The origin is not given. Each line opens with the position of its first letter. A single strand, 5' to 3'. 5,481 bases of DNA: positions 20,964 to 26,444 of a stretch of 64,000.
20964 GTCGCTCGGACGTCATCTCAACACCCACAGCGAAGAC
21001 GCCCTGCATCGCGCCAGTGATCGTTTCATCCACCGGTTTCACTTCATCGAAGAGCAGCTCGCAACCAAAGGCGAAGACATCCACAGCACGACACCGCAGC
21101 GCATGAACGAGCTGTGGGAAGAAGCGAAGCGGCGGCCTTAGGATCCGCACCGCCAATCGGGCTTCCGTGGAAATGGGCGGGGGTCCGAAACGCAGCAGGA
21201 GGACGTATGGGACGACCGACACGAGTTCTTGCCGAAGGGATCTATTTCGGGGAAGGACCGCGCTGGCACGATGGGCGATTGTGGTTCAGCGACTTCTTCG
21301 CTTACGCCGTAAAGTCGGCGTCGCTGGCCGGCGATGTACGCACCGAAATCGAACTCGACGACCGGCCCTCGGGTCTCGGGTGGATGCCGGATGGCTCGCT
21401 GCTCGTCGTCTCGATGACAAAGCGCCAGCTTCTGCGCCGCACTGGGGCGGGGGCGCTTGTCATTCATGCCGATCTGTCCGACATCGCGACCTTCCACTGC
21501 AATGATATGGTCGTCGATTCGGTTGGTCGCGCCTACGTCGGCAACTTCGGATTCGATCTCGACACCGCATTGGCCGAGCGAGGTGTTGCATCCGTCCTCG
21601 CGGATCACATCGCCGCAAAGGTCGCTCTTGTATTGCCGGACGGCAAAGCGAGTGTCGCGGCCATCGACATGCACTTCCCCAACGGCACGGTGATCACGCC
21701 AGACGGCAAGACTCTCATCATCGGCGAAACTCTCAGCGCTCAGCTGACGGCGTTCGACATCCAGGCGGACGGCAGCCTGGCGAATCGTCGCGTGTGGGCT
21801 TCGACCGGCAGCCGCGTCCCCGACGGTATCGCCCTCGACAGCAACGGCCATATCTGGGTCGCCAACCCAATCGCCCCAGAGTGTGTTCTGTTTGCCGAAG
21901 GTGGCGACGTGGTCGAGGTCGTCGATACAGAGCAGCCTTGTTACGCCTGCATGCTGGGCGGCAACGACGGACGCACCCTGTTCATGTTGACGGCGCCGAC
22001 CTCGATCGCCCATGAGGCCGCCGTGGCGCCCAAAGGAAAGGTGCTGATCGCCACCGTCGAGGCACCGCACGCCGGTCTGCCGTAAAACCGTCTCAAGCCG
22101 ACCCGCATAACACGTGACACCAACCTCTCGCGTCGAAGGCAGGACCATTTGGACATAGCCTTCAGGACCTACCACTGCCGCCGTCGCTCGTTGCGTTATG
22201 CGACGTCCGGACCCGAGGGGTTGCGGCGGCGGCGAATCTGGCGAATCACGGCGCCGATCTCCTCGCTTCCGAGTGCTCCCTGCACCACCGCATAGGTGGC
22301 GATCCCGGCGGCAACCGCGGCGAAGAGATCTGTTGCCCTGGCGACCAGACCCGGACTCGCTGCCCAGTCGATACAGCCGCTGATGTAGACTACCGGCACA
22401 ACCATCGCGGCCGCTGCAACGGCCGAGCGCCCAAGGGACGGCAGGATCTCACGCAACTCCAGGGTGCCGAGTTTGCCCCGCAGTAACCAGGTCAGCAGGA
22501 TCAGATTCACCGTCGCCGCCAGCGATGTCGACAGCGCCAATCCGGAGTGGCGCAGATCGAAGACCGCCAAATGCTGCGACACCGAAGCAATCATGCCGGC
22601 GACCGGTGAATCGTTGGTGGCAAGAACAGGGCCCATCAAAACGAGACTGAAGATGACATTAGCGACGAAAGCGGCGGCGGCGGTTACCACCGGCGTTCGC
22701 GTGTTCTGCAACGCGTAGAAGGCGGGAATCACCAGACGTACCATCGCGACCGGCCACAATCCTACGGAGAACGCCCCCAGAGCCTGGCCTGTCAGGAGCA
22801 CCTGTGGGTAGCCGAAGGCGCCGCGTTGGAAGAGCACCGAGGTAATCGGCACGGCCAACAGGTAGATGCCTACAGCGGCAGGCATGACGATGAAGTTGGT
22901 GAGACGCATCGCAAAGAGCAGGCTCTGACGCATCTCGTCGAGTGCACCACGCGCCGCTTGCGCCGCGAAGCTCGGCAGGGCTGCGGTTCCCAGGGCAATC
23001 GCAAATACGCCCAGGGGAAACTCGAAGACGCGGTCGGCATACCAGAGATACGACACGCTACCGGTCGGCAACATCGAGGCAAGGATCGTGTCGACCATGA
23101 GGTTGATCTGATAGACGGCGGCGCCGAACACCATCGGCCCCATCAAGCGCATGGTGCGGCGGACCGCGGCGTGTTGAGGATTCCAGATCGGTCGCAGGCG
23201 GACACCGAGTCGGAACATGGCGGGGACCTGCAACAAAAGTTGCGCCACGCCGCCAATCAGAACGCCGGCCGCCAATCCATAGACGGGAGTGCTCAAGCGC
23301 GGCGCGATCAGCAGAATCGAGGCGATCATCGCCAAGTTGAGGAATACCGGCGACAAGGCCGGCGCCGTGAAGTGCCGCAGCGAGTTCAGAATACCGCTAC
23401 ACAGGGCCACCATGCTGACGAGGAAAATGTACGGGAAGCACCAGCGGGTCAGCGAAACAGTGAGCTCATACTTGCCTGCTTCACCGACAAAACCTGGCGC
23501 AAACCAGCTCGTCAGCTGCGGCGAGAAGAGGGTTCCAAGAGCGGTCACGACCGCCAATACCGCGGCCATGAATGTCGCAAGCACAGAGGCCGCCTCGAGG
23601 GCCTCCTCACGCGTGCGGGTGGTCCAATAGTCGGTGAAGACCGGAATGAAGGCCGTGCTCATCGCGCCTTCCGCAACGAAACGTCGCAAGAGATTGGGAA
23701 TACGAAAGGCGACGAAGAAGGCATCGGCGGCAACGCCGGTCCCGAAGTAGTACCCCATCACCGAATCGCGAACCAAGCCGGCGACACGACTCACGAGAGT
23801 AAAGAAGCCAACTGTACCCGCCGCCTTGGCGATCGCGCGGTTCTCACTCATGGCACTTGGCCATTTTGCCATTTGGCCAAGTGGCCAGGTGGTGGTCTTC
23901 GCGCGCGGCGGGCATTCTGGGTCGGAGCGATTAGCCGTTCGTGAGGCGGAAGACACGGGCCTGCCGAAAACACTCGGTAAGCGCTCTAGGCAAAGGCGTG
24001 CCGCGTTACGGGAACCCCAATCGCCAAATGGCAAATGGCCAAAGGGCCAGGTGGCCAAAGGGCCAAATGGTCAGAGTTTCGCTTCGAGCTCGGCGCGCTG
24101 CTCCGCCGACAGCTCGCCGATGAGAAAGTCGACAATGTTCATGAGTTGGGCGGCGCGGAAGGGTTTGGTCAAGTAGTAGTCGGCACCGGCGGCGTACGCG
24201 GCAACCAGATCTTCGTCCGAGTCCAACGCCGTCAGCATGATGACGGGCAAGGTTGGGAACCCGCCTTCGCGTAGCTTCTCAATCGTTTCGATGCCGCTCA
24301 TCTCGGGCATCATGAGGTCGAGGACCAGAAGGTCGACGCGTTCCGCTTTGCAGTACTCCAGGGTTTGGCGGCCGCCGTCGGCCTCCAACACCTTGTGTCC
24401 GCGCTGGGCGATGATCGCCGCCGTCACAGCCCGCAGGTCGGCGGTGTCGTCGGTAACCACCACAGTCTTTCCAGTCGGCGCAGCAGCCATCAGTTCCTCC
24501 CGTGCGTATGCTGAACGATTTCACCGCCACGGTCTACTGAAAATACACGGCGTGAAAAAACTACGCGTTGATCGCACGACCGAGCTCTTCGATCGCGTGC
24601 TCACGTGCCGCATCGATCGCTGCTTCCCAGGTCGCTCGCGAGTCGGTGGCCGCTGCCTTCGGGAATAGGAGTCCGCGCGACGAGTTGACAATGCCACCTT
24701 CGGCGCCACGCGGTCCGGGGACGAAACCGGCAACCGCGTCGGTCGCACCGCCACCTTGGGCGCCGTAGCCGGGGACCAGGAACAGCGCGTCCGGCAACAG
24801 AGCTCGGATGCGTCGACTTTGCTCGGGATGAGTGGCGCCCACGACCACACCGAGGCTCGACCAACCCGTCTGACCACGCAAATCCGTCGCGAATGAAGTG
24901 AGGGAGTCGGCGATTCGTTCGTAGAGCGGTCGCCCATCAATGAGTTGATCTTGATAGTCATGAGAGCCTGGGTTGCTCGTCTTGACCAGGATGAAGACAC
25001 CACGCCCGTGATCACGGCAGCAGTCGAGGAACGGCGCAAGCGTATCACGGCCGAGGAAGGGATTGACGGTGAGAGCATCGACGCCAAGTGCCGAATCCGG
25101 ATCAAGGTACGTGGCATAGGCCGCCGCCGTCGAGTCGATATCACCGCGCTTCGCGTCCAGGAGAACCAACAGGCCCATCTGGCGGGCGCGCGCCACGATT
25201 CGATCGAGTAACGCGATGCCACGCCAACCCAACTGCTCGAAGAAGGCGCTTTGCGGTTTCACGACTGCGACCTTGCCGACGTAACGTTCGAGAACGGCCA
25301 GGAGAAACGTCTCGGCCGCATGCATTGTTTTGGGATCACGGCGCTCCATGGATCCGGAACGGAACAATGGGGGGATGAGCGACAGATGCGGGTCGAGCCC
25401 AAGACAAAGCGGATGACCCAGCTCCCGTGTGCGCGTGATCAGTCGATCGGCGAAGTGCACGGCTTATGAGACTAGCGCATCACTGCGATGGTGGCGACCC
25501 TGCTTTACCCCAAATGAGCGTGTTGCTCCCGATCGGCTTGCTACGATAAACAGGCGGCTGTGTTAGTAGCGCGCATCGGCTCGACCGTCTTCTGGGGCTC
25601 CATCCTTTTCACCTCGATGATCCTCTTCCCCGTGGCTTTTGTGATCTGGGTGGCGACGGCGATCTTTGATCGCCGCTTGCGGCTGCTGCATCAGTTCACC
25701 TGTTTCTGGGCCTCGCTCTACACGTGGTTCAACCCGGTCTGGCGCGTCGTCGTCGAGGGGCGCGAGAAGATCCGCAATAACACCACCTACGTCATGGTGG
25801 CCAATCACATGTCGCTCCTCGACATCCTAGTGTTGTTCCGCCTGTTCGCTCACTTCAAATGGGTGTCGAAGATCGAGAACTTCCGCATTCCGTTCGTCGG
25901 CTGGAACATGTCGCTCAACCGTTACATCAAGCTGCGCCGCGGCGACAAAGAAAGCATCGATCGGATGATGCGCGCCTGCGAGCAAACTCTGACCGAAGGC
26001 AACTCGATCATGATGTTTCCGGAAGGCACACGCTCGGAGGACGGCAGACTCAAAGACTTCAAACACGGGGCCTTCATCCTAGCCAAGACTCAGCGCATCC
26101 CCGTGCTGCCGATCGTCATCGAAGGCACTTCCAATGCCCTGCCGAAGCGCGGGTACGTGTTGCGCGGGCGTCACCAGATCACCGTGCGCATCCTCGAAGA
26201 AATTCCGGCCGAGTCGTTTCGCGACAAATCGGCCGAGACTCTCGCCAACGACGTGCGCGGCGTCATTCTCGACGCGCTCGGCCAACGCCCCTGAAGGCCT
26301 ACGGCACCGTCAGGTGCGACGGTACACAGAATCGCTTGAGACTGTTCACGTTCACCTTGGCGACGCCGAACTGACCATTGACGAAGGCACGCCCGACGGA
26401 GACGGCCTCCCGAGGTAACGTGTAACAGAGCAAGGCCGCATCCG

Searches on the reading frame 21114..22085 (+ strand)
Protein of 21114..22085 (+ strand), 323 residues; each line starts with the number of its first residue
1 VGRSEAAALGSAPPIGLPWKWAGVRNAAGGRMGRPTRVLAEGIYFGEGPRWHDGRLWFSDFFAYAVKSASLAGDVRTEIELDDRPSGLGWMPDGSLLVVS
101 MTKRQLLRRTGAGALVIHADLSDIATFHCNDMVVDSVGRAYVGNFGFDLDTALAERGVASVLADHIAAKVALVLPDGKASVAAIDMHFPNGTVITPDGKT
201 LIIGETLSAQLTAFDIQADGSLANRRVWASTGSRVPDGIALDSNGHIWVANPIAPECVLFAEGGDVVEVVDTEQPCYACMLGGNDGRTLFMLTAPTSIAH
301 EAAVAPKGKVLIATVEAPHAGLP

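Call 55: search_protein_families(library=pfam, proteins=[window:21114-22085:+], max_evalue=0.001)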
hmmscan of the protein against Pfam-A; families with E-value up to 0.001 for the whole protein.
window:21114-22085:+ (323 aa): 4 families
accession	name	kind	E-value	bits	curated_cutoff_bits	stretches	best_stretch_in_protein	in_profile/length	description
PF08450.18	SGL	-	9.1e-41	140.5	26.3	1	45-294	1-245/246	SMP-30/Gluconolactonase/LRE-like region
PF01436.27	NHL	-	0.00015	22.1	20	0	236-251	4-19/28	NHL repeat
PF24684.1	Vgb_lyase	-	0.00029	20.2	50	0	167-312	33-173/290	Virginiamycin B lyase family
PF07494.17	Reg_prop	-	0.00096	19.5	20.4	0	233-250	5-21/24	Two component regulator propeller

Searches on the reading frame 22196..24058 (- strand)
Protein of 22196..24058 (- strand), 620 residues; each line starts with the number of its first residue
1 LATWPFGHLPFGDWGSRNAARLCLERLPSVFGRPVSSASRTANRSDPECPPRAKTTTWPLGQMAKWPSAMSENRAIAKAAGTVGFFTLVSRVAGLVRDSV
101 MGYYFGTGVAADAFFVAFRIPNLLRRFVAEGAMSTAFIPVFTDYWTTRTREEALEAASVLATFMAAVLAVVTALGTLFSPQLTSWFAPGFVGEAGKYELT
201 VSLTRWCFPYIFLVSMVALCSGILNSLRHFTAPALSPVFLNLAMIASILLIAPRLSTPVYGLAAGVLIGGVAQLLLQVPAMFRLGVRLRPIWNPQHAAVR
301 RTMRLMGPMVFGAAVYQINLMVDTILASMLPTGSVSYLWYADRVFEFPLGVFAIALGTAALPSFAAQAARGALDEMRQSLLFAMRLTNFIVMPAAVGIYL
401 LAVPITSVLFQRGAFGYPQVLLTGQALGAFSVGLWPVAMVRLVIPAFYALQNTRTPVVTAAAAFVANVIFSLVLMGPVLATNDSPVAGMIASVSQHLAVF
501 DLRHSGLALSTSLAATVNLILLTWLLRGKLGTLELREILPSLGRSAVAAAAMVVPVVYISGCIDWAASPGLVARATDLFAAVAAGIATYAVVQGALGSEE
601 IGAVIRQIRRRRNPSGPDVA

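Call 55: search_protein_families(library=pfam, proteins=[window:22196-24058:-], max_evalue=0.001)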
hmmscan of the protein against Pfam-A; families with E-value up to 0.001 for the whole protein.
window:22196-24058:- (620 aa): 1 family
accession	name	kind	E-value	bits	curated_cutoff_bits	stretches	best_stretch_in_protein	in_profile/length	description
PF03023.19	MurJ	-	3.4e-118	395.6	27.4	1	102-563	2-436/451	Lipid II flippase MurJ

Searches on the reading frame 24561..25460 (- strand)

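Call 55: search_protein_families(library=pfam, proteins=[window:24561-25460:-], max_evalue=0.001)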
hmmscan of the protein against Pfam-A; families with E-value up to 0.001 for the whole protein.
window:24561-25460:- (299 aa): 1 family
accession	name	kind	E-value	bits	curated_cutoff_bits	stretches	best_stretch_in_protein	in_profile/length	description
PF00215.30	OMPdecase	-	1.2e-29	104.2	27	1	17-265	2-209/221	Orotidine 5'-phosphate decarboxylase / HUMPS family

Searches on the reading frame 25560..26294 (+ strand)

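Call 55: search_protein_families(library=pfam, proteins=[window:25560-26294:+], max_evalue=0.001)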
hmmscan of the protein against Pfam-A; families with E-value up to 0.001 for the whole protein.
window:25560-26294:+ (244 aa): 1 family
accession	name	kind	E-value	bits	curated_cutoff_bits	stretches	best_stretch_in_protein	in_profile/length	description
PF01553.26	Acyltransferase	-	1.7e-27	96.3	23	1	62-187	1-131/132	Acyltransferase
